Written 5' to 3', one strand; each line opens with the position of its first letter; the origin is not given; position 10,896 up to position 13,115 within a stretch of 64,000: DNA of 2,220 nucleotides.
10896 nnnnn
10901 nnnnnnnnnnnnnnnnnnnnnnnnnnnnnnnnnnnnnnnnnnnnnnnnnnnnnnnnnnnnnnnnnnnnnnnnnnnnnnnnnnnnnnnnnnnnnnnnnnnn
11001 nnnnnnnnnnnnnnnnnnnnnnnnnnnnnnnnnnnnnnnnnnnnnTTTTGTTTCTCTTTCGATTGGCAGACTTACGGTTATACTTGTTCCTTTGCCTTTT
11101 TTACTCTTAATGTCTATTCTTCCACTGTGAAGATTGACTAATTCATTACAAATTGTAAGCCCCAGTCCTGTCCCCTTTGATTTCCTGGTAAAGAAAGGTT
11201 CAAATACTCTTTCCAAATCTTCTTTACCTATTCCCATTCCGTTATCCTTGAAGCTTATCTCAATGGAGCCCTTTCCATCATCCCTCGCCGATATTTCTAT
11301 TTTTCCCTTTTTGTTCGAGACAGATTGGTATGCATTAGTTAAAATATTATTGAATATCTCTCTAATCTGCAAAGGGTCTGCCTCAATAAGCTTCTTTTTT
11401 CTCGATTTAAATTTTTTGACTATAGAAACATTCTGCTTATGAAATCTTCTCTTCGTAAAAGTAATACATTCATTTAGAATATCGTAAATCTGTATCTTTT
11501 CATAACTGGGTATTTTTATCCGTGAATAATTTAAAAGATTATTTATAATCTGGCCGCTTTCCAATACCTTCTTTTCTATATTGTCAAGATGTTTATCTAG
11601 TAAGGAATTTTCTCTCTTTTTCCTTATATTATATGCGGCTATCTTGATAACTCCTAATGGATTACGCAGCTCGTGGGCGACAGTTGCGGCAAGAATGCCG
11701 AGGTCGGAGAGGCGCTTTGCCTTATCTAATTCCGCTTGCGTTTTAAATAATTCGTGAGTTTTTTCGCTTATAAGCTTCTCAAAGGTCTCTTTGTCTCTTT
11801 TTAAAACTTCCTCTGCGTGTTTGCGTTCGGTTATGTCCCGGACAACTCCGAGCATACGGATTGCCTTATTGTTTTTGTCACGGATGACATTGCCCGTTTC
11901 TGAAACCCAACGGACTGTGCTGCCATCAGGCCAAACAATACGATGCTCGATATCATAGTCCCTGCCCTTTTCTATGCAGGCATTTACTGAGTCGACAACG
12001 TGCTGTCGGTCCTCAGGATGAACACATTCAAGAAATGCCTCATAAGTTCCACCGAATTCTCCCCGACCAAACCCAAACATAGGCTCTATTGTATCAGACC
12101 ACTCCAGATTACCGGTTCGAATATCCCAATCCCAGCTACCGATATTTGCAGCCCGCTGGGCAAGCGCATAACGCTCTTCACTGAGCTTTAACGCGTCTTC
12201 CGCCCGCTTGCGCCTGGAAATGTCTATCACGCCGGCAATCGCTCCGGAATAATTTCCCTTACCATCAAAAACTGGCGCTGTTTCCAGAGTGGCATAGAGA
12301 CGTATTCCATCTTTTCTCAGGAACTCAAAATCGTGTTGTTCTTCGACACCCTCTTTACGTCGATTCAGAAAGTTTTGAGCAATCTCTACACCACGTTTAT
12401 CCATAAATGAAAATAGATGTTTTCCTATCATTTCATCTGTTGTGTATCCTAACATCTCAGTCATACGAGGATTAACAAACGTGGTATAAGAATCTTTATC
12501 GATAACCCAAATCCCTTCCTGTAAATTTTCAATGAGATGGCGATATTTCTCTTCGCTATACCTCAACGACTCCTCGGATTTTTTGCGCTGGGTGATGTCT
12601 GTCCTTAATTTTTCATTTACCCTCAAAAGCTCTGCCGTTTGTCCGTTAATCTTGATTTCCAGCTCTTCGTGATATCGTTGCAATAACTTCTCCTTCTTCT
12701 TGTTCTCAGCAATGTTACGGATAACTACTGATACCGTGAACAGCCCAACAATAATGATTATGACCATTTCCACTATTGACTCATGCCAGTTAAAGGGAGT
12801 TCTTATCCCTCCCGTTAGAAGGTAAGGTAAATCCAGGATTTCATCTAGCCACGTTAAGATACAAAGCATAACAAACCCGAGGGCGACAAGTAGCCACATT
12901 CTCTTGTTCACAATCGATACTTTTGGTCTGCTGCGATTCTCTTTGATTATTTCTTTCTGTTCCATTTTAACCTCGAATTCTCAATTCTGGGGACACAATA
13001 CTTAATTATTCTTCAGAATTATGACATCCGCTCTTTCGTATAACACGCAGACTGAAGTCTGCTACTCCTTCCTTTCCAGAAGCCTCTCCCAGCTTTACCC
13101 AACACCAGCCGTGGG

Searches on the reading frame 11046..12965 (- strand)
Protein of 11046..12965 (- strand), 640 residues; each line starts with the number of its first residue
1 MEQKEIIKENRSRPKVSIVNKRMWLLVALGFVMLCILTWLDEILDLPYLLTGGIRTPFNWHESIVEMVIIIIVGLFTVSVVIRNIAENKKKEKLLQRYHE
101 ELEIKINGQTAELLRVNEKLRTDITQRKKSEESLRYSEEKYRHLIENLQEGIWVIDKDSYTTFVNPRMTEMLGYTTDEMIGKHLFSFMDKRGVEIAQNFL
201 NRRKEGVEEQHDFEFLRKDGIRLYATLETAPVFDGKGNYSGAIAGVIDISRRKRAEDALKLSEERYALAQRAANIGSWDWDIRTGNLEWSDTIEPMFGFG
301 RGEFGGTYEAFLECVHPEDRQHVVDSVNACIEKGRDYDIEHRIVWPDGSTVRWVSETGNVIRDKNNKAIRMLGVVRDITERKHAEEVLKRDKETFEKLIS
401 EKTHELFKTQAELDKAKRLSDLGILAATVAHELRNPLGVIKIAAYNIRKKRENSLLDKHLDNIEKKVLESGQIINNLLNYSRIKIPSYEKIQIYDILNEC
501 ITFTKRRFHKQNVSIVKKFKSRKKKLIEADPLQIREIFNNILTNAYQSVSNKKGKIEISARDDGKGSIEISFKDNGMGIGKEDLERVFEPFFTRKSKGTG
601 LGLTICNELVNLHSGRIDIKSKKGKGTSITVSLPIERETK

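Call 45: search_protein_families(library=pfam, proteins=[window:11046-12965:-], max_evalue=0.001)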
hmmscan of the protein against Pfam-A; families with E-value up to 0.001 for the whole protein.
window:11046-12965:- (640 aa): 10 families
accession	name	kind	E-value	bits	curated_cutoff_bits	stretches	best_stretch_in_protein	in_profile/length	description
PF08447.18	PAS_3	-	1.6e-31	108.9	25.6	1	287-375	2-89/89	PAS fold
PF02518.31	HATPase_c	-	1.5e-27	96.7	26.4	1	530-636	2-110/111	Histidine kinase-, DNA gyrase B-, and HSP90-like ATPase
PF00989.32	PAS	-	1.2e-23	83.7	22.6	2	139-249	1-113/113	PAS fold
PF13426.13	PAS_9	-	9.1e-23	80.9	27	2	150-250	2-102/103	PAS domain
PF08448.16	PAS_4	-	1.5e-17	64.3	23.1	2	146-254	2-110/110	PAS fold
PF00512.31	HisKA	-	1.5e-10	41.4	26.9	1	424-483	4-63/66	His Kinase A (phospho-acceptor) domain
PF13188.13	PAS_8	-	7.2e-10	38.9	21.8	1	139-184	1-47/65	PAS domain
PF12860.13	PAS_7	-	2.3e-05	24.9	27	1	145-220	1-85/115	PAS fold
PF24820.1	Diguanyl_cycl_sensor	-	0.00023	21.5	28.1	0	144-204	1-61/109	Diguanylate cyclase-like sensor domain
PF13581.12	HATPase_c_2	-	0.00039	20.9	27.4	1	533-630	35-124/127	Histidine kinase-like ATPase domain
